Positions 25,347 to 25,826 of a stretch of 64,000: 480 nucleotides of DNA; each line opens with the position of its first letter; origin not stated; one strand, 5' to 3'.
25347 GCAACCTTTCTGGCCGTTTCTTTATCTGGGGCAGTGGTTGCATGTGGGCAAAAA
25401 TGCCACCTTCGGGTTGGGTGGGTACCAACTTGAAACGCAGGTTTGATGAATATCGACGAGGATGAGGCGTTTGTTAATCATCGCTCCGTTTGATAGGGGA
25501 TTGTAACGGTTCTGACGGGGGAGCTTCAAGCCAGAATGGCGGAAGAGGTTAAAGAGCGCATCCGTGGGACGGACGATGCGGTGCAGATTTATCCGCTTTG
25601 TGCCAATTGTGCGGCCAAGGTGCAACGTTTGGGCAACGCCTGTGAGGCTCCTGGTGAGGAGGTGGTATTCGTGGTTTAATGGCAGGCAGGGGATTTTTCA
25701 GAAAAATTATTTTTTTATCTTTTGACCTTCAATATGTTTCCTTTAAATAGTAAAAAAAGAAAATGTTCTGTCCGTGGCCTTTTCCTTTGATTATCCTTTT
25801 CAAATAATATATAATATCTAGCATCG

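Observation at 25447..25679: Orphan degenerate repeat fused to a cas2 3' remnant directly after cas6: a footprint of adaptation-module loss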

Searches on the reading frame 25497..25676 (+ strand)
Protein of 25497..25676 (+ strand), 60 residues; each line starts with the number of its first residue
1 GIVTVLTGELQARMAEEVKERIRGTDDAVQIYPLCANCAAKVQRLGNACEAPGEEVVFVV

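Call 7: search_protein_families(library=pfam, proteins=[window:25497-25676:+], max_evalue=1)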
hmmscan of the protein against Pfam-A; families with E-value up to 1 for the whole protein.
seq(60 aa): 1 family
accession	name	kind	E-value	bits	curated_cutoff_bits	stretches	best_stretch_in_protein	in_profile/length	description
PF09827.14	CRISPR_Cas2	-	0.06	14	23.8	1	9-41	41-73/74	CRISPR associated protein Cas2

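Call 8: search_protein_families(library=ncbifam, proteins=[window:25497-25676:+], max_evalue=1)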
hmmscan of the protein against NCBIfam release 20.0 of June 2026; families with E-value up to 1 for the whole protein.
seq(60 aa): 1 family
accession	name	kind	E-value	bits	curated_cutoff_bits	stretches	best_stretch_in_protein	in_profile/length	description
TIGR01573.1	cas2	equivalog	0.00029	21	24.5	1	7-50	43-86/96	CRISPR-associated endonuclease Cas2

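Call 11: find_homologous_proteins(query=window:25497-25676:+, max_evalue=0.01)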
Query seq(60 aa) (60 aa): 2 proteins with E <= 0.01 among 2 candidates.
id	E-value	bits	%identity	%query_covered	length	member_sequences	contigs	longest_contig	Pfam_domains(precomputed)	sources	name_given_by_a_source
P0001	1.5e-28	115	100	93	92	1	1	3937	PF09827.15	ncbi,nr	ncbi:MAG: CRISPR-associated endonuclease Cas2 [Magnetococcales bacterium]|nr:CRISPR-associated endon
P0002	1.0e-22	96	100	78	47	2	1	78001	-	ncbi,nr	ncbi:MAG: CRISPR-associated endonuclease Cas2 [Magnetococcales bacterium]|nr:CRISPR-associated endon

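Call 13: find_encoding_contigs(protein=P0001, flank=10000)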
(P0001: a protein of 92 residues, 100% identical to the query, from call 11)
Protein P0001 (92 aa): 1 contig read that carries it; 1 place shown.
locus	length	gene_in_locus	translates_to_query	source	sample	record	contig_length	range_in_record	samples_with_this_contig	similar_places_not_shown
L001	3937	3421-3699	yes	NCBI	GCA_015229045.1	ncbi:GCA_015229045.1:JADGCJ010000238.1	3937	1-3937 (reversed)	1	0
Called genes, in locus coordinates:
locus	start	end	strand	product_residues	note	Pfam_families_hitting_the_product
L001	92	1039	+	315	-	PF27225:AF_1859_N, PF10040:CRISPR_Cas6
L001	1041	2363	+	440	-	PF09670:Cas_Cas02710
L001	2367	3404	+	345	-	PF01867:Cas_Cas1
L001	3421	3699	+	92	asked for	PF09827:CRISPR_Cas2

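Call 14: find_encoding_contigs(protein=P0002, flank=10000)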
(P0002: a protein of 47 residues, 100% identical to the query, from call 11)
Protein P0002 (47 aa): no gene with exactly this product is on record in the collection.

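Call 29: list_cluster_members(proteins=[P0001, P0002, P0003, P0004, P0005])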
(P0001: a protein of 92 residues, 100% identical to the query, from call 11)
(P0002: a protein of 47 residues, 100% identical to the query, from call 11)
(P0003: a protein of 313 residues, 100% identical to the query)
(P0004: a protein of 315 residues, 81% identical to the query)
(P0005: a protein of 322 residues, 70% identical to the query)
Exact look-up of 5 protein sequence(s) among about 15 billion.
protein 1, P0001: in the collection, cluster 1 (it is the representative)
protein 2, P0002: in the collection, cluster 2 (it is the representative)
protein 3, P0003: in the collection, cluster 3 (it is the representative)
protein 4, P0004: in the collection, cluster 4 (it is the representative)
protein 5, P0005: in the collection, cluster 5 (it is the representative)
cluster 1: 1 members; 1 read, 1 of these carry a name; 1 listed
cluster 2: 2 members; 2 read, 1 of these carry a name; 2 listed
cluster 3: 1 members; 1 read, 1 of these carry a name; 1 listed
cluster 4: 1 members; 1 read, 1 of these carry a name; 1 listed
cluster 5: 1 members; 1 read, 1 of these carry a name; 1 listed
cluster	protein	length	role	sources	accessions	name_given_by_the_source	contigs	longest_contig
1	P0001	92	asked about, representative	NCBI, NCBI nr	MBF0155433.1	MAG: CRISPR-associated endonuclease Cas2 [Magnetococcales bacterium] | CRISPR-associated endonuclease Cas2 [Magnetococcales bacterium]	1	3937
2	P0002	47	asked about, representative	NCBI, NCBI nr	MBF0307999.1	MAG: CRISPR-associated endonuclease Cas2 [Magnetococcales bacterium] | CRISPR-associated endonuclease Cas2 [Magnetococcales bacterium]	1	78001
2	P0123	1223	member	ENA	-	-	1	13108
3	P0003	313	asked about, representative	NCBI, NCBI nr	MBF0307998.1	MAG: CRISPR system precrRNA processing endoribonuclease RAMP protein Cas6 ... | CRISPR system precrRNA processing endoribonuclease RAMP protein Cas6 [Magnetococcales ...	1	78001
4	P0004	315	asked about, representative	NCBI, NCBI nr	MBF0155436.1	MAG: CRISPR system precrRNA processing endoribonuclease RAMP protein Cas6 ... | CRISPR system precrRNA processing endoribonuclease RAMP protein Cas6 [Magnetococcales ...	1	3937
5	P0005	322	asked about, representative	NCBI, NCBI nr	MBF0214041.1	MAG: CRISPR system precrRNA processing endoribonuclease RAMP protein Cas6 ... | CRISPR system precrRNA processing endoribonuclease RAMP protein Cas6 [Magnetococcales ...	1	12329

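Call 31: find_encoding_contigs(protein=P0123, flank=10000, max_places=3)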
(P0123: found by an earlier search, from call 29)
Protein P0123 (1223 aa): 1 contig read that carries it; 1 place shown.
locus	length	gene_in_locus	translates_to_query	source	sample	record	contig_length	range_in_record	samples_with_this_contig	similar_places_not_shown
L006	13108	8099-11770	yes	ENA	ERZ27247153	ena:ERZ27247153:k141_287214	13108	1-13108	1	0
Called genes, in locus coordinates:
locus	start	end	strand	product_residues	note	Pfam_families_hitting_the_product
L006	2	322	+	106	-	?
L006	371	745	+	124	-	PF05635:23S_rRNA_IVP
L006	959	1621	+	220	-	-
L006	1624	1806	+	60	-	-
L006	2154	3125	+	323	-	-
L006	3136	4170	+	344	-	PF02463:SMC_N (faint), PF13175:AAA_15, PF13476:AAA_23, PF13175:AAA_15, PF13304:AAA_21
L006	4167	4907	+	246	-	PF11536:DUF3226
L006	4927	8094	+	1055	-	-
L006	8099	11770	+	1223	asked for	PF13289:SIR2_2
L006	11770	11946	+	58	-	-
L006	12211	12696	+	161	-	-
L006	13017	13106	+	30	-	?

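Call 59: find_homologous_proteins(query=L001:2367-3404:+, max_evalue=1e-20)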
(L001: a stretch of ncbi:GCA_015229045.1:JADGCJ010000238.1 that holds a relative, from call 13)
Query L001:2367-3404:+ (345 aa): 944 proteins with E <= 1e-20 among 8000 candidates; the best 120 are listed.
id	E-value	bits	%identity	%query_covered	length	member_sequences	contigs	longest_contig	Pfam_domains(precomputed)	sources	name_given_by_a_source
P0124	1.1e-229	779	100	100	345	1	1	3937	PF01867.22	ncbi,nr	ncbi:MAG: CRISPR-associated endonuclease Cas1 [Magnetococcales bacterium]|nr:CRISPR-associated endon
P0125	1.6e-154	532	71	100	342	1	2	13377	PF01867.22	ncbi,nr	ncbi:MAG: CRISPR-associated endonuclease Cas1 [Magnetococcales bacterium]|nr:CRISPR-associated endon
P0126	1.8e-151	522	68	100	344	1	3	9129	PF01867.22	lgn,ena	-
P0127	4.6e-150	518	68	100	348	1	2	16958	PF01867.22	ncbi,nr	ncbi:MAG: CRISPR-associated endonuclease Cas1 [Magnetococcales bacterium]|nr:CRISPR-associated endon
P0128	4.0e-147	508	66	100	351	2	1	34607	PF01867.22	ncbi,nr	ncbi:MAG: CRISPR-associated endonuclease Cas1 [Magnetococcales bacterium]|nr:CRISPR-associated endon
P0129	6.4e-145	501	67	100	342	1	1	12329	PF01867.22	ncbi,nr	ncbi:MAG: CRISPR-associated endonuclease Cas1 [Magnetococcales bacterium]|nr:CRISPR-associated endon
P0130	1.2e-144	500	66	100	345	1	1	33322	PF01867.22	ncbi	ncbi:CRISPR-associated endonuclease Cas1 3 [Gammaproteobacteria bacterium]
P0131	3.3e-142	492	66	100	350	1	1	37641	PF01867.22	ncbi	ncbi:MAG: CRISPR-associated endonuclease Cas1 [Magnetococcus sp. WYHC-3]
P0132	5.9e-141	488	65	100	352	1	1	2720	PF01867.22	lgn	-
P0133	1.2e-140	487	64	100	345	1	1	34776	PF01867.22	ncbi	ncbi:CRISPR-associated endonuclease Cas1 3 [Gammaproteobacteria bacterium]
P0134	3.7e-140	485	66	100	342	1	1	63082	PF01867.22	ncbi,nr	ncbi:MAG: CRISPR-associated endonuclease Cas1 [Magnetococcales bacterium]|nr:CRISPR-associated endon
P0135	3.5e-138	479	65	100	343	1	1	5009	PF01867.22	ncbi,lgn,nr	ncbi:MAG: CRISPR-associated endonuclease Cas1 [Magnetococcales bacterium]|nr:CRISPR-associated endon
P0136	4.7e-135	468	62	100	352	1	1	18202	PF01867.22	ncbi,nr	ncbi:MAG: CRISPR-associated endonuclease Cas1 [Magnetococcales bacterium]|nr:CRISPR-associated endon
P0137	1.7e-132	460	60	99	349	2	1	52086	PF01867.22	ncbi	-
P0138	3.9e-132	459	59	100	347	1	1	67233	PF01867.22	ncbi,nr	ncbi:MAG: CRISPR-associated endonuclease Cas1 [Magnetococcales bacterium]|nr:CRISPR-associated endon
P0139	1.6e-131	457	60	100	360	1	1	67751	PF01867.22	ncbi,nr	ncbi:MAG: CRISPR-associated endonuclease Cas1 [Magnetococcales bacterium]|nr:CRISPR-associated endon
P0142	1.9e-124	433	57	100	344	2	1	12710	PF01867.22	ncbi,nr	ncbi:MAG: CRISPR-associated endonuclease Cas1 [Magnetococcales bacterium]|nr:CRISPR-associated endon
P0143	3.1e-124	433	59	100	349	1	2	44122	PF01867.22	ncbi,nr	ncbi:MAG: CRISPR-associated endonuclease Cas1 [Magnetococcales bacterium]|nr:CRISPR-associated endon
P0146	5.6e-121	422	64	84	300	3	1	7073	PF01867.22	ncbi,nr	ncbi:MAG: CRISPR-associated endonuclease Cas1 [Magnetococcales bacterium]|nr:CRISPR-associated endon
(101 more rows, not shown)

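Call 60: list_cluster_members(proteins=[P0125, P0127, P0128, P0135, P0136, P0139, P0143, P0146, P0138, P0142])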
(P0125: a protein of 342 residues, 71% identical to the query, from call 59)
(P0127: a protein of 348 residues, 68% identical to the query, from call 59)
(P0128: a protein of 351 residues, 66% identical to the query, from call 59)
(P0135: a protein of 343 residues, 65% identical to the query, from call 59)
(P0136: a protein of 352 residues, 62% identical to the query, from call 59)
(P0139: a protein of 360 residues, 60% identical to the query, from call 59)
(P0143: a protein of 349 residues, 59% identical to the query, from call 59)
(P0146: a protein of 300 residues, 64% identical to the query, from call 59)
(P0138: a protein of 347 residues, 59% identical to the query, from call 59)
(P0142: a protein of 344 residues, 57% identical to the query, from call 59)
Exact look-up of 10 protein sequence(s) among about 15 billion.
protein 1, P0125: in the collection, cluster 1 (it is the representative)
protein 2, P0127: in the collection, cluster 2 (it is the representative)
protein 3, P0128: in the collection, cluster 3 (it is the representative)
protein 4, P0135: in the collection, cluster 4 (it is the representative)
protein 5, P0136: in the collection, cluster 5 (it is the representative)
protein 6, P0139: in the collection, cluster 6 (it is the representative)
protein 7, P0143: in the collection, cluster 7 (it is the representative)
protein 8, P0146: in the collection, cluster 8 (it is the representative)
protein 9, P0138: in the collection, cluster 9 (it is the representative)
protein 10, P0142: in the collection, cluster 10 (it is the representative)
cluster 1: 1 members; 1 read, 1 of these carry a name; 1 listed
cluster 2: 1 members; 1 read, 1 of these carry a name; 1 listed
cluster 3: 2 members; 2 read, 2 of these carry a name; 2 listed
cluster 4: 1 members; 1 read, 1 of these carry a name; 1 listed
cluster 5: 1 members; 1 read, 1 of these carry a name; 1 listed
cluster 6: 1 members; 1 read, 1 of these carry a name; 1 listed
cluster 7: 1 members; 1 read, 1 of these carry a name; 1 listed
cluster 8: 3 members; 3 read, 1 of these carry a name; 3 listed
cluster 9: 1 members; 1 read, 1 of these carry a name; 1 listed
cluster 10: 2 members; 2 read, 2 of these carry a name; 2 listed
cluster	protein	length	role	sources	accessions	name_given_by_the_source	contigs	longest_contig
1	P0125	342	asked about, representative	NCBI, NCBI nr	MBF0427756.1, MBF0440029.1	MAG: CRISPR-associated endonuclease Cas1 [Magnetococcales bacterium] | CRISPR-associated endonuclease Cas1 [Magnetococcales bacterium]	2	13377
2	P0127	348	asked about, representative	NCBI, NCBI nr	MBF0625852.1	MAG: CRISPR-associated endonuclease Cas1 [Magnetococcales bacterium] | CRISPR-associated endonuclease Cas1 [Magnetococcales bacterium]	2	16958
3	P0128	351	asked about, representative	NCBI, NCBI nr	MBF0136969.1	MAG: CRISPR-associated endonuclease Cas1 [Magnetococcales bacterium] | CRISPR-associated endonuclease Cas1 [Magnetococcales bacterium]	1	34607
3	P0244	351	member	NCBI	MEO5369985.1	MAG: CRISPR-associated endonuclease Cas1 [Magnetococcus sp. DMHC-1]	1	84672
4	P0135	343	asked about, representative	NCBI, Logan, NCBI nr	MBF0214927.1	MAG: CRISPR-associated endonuclease Cas1 [Magnetococcales bacterium] | CRISPR-associated endonuclease Cas1 [Magnetococcales bacterium]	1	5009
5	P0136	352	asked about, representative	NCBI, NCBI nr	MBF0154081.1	MAG: CRISPR-associated endonuclease Cas1 [Magnetococcales bacterium] | CRISPR-associated endonuclease Cas1 [Magnetococcales bacterium]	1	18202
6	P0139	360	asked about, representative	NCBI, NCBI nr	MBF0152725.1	MAG: CRISPR-associated endonuclease Cas1 [Magnetococcales bacterium] | CRISPR-associated endonuclease Cas1 [Magnetococcales bacterium]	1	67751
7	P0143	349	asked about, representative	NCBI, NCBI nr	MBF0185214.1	MAG: CRISPR-associated endonuclease Cas1 [Magnetococcales bacterium] | CRISPR-associated endonuclease Cas1 [Magnetococcales bacterium]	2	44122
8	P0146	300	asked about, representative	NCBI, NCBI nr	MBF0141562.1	MAG: CRISPR-associated endonuclease Cas1 [Magnetococcales bacterium] | CRISPR-associated endonuclease Cas1 [Magnetococcales bacterium]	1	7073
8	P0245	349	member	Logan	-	-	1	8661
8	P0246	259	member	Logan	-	-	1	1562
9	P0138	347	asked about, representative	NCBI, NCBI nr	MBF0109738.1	MAG: CRISPR-associated endonuclease Cas1 [Magnetococcales bacterium] | CRISPR-associated endonuclease Cas1 [Magnetococcales bacterium]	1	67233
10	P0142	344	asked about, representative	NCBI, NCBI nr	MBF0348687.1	MAG: CRISPR-associated endonuclease Cas1 [Magnetococcales bacterium] | CRISPR-associated endonuclease Cas1 [Magnetococcales bacterium]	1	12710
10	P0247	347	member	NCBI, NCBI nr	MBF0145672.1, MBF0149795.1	MAG: CRISPR-associated endonuclease Cas1 [Magnetococcales bacterium] | CRISPR-associated endonuclease Cas1 [Magnetococcales bacterium]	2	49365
